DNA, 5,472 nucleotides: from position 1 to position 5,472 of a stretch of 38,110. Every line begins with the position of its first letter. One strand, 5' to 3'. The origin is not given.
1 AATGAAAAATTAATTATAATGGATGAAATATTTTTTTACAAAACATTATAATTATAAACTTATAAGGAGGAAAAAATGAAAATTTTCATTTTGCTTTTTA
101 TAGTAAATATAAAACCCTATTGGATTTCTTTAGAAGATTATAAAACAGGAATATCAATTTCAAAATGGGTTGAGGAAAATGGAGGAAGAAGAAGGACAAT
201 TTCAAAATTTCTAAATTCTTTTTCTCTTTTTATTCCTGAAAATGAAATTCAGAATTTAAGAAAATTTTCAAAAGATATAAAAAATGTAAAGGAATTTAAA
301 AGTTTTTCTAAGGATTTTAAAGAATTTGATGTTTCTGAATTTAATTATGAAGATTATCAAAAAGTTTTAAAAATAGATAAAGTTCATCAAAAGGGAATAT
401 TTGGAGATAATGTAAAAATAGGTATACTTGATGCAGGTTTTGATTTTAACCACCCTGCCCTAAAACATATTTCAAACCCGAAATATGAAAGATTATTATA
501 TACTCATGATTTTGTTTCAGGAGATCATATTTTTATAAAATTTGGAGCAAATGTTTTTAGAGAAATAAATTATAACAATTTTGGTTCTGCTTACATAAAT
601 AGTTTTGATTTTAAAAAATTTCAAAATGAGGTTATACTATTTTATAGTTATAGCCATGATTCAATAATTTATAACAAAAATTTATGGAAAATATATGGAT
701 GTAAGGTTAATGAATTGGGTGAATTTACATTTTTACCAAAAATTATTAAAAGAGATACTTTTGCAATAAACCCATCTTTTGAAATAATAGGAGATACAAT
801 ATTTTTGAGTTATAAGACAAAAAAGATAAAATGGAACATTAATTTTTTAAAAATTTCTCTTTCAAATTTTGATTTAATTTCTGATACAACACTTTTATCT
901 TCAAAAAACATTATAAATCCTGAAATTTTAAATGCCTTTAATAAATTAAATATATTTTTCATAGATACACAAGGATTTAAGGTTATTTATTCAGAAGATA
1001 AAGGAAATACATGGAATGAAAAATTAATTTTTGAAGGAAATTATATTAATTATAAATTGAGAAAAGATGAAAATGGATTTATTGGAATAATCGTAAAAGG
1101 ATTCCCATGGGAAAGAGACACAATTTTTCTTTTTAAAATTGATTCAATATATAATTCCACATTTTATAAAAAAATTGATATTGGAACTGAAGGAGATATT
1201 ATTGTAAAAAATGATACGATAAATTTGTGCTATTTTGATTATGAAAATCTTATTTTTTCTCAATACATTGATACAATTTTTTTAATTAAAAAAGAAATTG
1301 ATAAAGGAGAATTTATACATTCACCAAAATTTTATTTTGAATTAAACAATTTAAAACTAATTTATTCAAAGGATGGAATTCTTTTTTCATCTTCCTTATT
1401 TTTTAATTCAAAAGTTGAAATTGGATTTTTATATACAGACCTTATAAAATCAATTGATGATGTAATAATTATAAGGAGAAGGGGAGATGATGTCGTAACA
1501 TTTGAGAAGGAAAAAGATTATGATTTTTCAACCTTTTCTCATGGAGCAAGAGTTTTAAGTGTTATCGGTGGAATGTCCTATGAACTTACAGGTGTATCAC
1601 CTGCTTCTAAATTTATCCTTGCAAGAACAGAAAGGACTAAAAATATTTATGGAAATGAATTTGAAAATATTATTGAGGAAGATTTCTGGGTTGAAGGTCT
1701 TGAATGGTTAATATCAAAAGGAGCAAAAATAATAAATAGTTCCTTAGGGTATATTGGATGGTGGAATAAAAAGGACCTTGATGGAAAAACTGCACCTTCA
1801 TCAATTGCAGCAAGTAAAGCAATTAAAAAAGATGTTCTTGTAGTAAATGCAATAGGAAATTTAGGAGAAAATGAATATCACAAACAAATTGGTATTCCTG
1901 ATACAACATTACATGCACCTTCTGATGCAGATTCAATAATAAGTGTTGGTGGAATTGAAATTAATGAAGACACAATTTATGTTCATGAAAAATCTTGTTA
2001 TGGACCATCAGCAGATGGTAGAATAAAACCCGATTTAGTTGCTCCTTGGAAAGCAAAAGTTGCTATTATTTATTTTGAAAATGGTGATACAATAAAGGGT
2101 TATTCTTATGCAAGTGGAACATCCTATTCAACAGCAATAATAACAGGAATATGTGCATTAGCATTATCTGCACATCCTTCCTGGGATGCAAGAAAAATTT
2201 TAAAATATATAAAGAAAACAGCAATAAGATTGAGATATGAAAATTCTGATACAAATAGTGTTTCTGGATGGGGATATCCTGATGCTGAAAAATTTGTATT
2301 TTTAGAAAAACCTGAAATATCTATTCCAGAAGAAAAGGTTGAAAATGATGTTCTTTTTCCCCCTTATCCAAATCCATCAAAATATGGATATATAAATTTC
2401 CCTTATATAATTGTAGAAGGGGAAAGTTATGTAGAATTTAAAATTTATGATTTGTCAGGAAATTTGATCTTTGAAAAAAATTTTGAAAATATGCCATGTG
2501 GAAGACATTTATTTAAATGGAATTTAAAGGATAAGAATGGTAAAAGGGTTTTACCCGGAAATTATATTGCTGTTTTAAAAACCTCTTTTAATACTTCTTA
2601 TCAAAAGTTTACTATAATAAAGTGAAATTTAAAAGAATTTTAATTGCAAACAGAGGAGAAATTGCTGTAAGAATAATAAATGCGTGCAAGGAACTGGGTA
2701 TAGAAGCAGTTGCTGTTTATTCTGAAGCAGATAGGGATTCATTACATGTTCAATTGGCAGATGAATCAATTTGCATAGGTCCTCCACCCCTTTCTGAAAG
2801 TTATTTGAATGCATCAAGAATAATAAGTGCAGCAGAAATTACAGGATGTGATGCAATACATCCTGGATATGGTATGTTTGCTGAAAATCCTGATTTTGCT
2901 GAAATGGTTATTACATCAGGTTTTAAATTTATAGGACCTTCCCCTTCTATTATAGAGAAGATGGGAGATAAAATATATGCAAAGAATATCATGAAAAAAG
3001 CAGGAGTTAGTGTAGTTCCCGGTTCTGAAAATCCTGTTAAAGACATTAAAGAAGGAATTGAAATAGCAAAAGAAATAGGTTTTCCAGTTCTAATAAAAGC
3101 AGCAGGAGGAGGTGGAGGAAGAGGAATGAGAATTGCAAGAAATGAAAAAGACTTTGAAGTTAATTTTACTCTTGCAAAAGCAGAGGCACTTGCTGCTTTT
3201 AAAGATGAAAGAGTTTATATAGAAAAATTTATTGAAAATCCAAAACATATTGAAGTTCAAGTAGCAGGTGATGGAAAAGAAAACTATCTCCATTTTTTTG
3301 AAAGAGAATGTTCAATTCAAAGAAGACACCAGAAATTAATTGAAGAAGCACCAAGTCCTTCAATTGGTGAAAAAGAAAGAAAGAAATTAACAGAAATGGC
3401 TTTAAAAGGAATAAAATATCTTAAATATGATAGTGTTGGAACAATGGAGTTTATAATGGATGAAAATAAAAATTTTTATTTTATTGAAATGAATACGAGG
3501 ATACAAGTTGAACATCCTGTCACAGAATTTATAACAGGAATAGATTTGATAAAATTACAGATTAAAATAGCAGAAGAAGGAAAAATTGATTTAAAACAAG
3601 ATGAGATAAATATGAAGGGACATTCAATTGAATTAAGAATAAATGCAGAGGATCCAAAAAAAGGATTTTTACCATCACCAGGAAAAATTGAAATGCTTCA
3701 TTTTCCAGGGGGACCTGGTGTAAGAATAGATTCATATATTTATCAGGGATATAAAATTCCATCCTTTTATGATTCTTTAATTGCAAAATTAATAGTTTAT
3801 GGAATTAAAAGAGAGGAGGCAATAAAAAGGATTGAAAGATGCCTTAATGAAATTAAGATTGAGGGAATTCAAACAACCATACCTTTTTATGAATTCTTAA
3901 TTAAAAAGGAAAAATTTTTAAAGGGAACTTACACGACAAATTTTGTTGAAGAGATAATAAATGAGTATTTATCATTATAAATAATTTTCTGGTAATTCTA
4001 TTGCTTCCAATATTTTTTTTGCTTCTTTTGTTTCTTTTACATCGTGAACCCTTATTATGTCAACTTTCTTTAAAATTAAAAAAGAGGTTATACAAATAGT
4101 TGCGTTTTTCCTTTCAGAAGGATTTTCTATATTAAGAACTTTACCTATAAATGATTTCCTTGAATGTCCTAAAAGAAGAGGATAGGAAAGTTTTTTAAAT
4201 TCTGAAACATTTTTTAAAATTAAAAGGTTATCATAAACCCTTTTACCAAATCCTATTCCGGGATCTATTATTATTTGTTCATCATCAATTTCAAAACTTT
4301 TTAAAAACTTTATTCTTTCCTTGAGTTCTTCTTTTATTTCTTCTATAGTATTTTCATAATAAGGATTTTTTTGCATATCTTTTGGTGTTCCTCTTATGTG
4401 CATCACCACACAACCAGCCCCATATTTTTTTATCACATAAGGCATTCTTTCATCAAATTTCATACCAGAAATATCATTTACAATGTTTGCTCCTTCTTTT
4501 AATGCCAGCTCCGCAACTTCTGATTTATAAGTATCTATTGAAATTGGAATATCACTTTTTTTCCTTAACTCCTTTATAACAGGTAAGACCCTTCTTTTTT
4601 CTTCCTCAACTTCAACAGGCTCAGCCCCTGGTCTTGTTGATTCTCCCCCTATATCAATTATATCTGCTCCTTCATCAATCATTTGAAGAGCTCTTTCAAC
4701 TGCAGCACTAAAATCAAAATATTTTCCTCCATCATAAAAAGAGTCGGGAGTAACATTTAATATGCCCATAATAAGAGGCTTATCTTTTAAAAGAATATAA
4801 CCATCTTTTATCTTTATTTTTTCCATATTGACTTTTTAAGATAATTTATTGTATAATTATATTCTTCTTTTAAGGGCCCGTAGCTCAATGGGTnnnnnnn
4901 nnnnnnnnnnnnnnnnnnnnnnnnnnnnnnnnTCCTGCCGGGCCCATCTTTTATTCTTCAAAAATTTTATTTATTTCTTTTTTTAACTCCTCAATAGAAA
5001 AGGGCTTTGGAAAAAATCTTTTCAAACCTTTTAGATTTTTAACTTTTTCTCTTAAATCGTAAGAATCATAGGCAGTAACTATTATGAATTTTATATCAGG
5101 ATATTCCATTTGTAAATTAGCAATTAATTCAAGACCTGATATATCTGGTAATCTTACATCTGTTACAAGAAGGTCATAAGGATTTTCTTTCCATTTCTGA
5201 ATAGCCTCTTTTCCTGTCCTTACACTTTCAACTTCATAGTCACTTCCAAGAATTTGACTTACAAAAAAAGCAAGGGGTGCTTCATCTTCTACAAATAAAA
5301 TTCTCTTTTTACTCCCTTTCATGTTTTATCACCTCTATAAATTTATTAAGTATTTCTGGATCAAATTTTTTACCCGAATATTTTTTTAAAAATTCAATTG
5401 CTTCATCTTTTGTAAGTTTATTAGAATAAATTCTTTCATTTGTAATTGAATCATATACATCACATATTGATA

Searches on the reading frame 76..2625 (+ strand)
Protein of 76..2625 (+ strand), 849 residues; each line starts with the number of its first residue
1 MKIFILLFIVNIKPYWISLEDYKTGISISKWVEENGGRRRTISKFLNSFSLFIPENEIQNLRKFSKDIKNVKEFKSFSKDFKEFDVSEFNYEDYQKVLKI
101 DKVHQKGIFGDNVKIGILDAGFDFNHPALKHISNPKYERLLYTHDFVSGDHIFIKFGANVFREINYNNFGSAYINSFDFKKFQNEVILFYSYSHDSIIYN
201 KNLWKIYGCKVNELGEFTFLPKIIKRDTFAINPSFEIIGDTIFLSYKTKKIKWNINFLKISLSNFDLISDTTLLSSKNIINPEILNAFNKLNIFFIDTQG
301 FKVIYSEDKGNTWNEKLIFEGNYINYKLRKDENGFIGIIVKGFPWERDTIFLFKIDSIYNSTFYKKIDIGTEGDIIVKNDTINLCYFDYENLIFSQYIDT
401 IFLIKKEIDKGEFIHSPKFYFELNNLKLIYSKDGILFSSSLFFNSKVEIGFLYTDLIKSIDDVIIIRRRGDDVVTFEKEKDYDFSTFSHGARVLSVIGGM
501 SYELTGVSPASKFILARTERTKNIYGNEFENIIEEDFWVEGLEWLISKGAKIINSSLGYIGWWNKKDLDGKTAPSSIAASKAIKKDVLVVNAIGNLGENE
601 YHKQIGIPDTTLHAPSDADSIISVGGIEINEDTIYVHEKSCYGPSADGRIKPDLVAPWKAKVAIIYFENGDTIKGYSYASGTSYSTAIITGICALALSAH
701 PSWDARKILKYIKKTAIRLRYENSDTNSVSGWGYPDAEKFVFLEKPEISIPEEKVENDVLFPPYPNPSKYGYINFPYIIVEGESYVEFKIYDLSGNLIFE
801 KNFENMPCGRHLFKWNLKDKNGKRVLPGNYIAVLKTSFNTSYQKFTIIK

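Call 58: search_protein_families(library=pfam, proteins=[window:76-2625:+], max_evalue=0.00001)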
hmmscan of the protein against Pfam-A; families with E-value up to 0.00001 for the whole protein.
window:76-2625:+ (849 aa): 1 family
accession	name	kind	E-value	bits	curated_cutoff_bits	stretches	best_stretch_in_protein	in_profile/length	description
PF00082.27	Peptidase_S8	-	1.1e-29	104.1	21.8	1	110-733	1-288/288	Subtilase family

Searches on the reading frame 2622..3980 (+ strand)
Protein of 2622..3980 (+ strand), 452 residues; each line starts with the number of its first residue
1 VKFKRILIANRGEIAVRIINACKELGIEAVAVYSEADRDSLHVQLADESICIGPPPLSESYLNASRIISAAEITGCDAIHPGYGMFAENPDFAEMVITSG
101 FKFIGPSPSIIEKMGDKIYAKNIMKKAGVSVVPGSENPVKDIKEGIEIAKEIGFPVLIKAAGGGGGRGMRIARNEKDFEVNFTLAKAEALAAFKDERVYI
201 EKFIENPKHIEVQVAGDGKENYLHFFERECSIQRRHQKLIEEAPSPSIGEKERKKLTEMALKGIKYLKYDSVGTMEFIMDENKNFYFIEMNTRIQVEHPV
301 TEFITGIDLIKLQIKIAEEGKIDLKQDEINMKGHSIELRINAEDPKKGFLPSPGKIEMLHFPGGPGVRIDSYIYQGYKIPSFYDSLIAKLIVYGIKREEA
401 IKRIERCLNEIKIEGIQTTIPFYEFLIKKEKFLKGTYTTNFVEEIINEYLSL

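Call 58: search_protein_families(library=pfam, proteins=[window:2622-3980:+], max_evalue=0.00001)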
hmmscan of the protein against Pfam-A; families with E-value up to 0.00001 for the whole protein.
window:2622-3980:+ (452 aa): 5 families
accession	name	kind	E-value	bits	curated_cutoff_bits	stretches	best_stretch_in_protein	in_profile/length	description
PF02786.22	CPSase_L_D2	-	6.3e-76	255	19.8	1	116-321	1-207/211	Carbamoyl-phosphate synthase L chain, ATP binding domain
PF00289.28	Biotin_carb_N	-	2e-44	151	25.5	1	3-111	2-110/110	Biotin carboxylase, N-terminal domain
PF02785.25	Biotin_carb_C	-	5.4e-41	139.5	32.4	1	337-444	1-108/108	Biotin carboxylase C-terminal domain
PF07478.18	Dala_Dala_lig_C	-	1.1e-11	45.1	24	1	143-292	21-174/204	D-ala D-ala ligase C-terminus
PF02222.28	ATP-grasp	-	8.4e-09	35.8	27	1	138-293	15-162/179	ATP-grasp domain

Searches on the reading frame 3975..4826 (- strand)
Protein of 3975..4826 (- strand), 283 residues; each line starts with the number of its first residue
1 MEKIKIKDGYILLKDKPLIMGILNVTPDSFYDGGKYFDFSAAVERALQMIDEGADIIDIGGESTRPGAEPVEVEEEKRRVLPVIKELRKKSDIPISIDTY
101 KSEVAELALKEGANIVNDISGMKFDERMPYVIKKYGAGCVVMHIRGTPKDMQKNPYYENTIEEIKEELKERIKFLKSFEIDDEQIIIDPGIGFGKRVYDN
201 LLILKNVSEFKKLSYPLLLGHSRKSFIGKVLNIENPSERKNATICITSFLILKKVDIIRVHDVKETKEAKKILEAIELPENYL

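Call 58: search_protein_families(library=pfam, proteins=[window:3975-4826:-], max_evalue=0.00001)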
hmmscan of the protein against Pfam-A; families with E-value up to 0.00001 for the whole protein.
window:3975-4826:- (283 aa): 1 family
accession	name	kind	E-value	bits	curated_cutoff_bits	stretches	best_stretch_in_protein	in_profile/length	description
PF00809.28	Pterin_bind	-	9.2e-90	301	25.5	1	20-261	1-244/244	Pterin binding enzyme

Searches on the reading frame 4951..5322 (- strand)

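Call 58: search_protein_families(library=pfam, proteins=[window:4951-5322:-], max_evalue=0.00001)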
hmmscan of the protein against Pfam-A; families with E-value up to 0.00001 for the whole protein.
window:4951-5322:- (123 aa): 1 family
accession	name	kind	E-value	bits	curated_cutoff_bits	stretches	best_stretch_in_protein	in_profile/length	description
PF00072.30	Response_reg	-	6.2e-23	81.5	30.2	1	8-117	1-110/111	Response regulator receiver domain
